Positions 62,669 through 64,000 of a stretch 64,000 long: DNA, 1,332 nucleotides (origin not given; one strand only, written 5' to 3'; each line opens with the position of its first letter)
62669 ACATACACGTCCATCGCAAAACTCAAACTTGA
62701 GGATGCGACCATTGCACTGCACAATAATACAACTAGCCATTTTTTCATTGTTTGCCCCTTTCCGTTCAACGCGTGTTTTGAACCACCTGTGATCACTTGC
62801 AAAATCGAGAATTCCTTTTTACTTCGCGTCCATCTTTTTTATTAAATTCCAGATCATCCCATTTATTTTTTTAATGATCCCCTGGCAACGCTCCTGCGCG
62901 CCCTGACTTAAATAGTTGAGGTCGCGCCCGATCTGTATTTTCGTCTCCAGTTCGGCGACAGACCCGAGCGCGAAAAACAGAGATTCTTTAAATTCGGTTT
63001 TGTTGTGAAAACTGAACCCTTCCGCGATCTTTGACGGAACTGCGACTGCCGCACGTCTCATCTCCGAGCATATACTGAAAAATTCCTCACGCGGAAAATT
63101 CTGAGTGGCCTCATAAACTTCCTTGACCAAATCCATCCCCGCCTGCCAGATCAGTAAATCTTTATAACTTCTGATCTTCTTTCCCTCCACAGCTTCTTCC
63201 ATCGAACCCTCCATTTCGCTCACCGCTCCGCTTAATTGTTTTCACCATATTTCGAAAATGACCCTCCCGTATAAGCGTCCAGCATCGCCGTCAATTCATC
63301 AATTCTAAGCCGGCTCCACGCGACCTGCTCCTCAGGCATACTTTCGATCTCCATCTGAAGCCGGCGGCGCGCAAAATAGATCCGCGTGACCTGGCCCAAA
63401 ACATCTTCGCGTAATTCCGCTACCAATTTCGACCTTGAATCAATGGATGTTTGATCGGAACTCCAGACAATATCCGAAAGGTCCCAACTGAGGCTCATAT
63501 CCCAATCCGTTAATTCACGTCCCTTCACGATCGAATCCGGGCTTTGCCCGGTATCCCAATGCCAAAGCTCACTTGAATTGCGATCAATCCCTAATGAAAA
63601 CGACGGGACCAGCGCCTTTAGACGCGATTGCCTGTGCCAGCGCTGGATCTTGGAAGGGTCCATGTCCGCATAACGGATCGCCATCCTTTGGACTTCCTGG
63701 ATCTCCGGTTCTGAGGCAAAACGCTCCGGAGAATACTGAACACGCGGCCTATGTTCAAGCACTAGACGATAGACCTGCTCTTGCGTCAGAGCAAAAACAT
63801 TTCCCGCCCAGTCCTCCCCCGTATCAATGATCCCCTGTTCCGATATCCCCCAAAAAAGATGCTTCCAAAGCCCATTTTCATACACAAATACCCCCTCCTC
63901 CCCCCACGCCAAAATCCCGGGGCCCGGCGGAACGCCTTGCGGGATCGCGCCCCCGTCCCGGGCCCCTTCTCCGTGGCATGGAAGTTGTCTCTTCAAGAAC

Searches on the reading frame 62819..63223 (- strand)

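Call 5: search_protein_families(library=pfam, proteins=[window:62819-63223:-], max_evalue=0.01)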
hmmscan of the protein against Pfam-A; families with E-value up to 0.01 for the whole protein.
window:62819-63223:- (134 aa): 2 families
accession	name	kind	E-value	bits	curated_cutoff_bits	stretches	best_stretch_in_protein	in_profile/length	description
PF05635.17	23S_rRNA_IVP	-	1.7e-27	96.1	33.8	1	21-124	1-104/106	23S rRNA-intervening sequence protein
PF22296.2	bAvd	-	7.1e-07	30.1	40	1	24-130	2-106/107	bAvd-like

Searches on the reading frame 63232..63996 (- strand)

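Call 5: search_protein_families(library=pfam, proteins=[window:63232-63996:-], max_evalue=0.01)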
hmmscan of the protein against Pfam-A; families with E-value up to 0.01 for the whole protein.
window:63232-63996:- (254 aa): 0 families

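Call 9: search_protein_families(library=pfam, proteins=[window:63232-63996:-], max_evalue=10)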
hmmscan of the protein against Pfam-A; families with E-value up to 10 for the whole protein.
window:63232-63996:- (254 aa): 2 families
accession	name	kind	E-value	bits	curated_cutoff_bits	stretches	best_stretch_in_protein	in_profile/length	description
PF10647.15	Gmad1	-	0.049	13.9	20.5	1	138-187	43-88/251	Lipoprotein LpqB beta-propeller domain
PF20332.3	DUF6627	-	0.18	12.3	27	1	177-237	30-90/125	Family of unknown function (DUF6627)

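Call 56: search_protein_families(library=ncbifam, proteins=[window:63232-63996:-], max_evalue=0.1)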
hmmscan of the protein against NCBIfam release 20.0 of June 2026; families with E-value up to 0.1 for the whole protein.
window:63232-63996:- (254 aa): 0 families
